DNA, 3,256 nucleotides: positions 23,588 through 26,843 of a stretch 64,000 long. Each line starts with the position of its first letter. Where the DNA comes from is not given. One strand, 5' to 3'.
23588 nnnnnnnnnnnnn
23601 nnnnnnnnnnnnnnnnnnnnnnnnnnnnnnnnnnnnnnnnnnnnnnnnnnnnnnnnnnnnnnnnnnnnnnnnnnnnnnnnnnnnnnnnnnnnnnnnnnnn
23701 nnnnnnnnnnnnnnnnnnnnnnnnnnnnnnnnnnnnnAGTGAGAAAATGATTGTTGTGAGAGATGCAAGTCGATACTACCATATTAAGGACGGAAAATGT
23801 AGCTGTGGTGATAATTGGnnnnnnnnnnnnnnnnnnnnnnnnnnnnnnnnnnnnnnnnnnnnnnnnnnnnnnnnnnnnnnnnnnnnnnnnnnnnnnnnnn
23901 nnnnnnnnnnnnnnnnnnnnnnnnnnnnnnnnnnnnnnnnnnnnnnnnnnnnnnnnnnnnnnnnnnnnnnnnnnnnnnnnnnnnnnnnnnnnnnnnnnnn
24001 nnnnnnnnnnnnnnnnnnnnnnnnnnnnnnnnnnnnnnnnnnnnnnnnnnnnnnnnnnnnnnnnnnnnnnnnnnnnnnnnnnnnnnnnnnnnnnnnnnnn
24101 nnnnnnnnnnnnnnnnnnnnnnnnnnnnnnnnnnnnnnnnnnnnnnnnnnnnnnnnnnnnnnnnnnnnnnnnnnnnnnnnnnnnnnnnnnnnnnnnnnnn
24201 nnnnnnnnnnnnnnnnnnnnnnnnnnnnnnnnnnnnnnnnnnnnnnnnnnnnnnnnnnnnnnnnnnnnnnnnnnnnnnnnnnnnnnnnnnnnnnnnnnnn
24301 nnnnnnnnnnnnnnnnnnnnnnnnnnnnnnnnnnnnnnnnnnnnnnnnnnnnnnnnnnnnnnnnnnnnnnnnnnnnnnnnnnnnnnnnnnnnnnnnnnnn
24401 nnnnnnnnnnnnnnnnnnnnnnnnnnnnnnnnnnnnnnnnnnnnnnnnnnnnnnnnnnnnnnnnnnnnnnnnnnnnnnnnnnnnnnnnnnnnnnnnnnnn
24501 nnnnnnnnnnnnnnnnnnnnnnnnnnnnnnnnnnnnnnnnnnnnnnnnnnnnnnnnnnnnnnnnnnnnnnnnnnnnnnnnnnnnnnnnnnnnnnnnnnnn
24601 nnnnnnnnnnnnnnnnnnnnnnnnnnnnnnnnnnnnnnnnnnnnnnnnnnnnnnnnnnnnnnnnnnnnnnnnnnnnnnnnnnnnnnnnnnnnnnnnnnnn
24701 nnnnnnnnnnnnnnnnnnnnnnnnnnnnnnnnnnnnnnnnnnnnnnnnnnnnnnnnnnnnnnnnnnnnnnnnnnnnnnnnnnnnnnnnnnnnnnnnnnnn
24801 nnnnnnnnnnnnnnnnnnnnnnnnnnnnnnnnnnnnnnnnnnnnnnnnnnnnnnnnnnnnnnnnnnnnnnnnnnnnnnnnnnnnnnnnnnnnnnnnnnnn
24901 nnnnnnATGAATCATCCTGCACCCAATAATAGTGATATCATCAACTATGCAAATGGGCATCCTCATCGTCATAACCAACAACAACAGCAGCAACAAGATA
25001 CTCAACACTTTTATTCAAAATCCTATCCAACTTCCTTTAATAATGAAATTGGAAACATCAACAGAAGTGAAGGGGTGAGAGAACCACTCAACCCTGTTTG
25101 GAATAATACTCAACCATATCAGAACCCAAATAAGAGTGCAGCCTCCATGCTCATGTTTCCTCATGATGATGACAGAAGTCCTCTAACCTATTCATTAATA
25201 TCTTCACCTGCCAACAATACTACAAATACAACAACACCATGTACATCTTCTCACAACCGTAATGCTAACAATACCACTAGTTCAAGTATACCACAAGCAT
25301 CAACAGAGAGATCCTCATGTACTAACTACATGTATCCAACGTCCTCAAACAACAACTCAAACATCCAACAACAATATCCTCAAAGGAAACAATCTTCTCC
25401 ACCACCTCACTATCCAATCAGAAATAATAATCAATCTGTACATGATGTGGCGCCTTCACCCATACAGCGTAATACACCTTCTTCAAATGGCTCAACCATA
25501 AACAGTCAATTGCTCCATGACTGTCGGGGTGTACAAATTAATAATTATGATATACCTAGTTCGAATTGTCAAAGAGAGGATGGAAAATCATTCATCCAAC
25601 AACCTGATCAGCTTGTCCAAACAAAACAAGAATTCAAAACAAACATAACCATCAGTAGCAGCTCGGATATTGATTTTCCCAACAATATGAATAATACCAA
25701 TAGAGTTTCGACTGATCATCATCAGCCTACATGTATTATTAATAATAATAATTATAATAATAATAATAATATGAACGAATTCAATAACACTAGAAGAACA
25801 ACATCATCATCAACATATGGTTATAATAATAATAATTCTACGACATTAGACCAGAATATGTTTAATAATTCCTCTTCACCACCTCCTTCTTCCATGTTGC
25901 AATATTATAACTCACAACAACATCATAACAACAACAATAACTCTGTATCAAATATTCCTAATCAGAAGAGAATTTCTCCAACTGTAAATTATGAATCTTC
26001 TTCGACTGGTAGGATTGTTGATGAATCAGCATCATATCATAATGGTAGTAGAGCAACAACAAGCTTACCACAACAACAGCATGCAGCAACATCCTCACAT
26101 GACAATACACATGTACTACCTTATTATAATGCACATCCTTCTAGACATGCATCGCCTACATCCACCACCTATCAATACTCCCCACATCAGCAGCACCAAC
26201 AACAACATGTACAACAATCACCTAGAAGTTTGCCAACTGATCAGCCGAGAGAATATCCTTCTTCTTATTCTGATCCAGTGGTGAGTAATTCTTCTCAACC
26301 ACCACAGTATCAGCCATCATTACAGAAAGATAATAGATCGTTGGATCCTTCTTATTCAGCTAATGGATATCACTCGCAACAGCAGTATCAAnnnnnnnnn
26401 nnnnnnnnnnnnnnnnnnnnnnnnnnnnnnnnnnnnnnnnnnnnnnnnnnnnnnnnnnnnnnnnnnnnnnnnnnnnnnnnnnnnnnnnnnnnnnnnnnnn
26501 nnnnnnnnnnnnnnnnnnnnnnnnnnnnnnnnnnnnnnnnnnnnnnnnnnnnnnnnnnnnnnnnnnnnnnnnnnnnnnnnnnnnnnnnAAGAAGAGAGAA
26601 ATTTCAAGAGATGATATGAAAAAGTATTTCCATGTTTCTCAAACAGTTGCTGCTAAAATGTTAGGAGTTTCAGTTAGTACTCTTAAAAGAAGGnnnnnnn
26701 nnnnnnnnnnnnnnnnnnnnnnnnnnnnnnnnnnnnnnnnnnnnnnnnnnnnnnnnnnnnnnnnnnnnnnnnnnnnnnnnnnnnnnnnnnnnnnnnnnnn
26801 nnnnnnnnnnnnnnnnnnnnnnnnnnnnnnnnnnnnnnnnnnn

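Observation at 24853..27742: RWP-RK domain protein with a variant core motif and long N/Q-rich activation-like region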

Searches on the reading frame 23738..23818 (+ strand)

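Call 59: search_protein_families(library=pfam, proteins=[window:23738-23818:+], max_evalue=0.01)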
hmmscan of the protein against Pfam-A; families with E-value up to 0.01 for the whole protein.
seq(27 aa): 1 family
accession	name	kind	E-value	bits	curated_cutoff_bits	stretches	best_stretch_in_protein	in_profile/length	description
PF14432.12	DYW_deaminase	-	5.8e-10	39.3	24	1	2-27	68-93/93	DYW family of nucleic acid deaminases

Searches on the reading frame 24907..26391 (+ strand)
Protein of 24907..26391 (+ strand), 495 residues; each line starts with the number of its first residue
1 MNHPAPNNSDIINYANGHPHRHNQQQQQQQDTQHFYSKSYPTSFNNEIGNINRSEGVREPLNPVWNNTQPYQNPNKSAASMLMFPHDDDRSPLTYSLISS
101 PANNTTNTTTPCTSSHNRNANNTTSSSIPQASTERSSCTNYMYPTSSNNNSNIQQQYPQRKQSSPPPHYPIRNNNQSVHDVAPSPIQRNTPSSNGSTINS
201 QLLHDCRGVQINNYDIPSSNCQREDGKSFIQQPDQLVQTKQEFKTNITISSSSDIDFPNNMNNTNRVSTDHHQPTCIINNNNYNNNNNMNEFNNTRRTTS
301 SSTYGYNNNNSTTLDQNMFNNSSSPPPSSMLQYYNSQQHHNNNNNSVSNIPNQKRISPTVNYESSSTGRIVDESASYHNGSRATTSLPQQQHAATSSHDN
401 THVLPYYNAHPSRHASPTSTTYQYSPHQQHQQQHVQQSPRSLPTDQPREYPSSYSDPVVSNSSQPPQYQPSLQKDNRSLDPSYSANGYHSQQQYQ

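Call 6: search_protein_families(library=pfam, proteins=[window:24907-26391:+], max_evalue=10)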
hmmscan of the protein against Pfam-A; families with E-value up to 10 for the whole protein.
seq(495 aa): 0 families

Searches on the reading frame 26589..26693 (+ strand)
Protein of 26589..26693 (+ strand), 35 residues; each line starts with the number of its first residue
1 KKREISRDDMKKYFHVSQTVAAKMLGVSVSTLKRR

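Call 6: search_protein_families(library=pfam, proteins=[window:26589-26693:+], max_evalue=10)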
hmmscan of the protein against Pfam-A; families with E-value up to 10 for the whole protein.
seq(35 aa): 13 families
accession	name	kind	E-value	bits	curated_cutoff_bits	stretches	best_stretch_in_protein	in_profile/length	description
PF02042.20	RWP-RK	-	2.6e-09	37.3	29.3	1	5-35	2-32/49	RWP-RK domain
PF20432.4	Xre-like-HTH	-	0.00022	21.9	25.8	1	10-34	18-42/63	Antitoxin Xre-like helix-turn-helix domain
PF02954.25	HTH_8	-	0.0042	17.2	22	1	18-35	21-38/42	Bacterial regulatory protein, Fis family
PF01381.28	HTH_3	-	0.0096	16.4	23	1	16-34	10-28/55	Helix-turn-helix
PF00376.29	MerR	-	0.02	15.1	28.2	1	21-33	5-17/38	MerR family regulatory protein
PF12728.13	HTH_17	-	0.021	15.5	27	1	21-34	7-20/51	Helix-turn-helix domain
PF08281.18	Sigma70_r4_2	-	0.021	14.9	25.7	1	10-35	21-46/54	Sigma-70, region 4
PF13518.12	HTH_28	-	0.037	14.5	25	1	15-34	12-31/52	Helix-turn-helix domain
PF13384.12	HTH_23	-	0.039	14.2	24.6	1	17-34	19-36/50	Homeodomain-like domain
PF13542.12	HTH_Tnp_ISL3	-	0.049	13.6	27.4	1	17-35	28-46/51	Helix-turn-helix domain of transposase family ISL3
PF08279.18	HTH_11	-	0.13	12.6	25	0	22-34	22-34/55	HTH domain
PF13560.12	HTH_31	-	0.15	12.9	27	1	16-34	15-33/64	Helix-turn-helix domain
PF13412.12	HTH_24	-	0.17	12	21.9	1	16-35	18-37/48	Winged helix-turn-helix DNA-binding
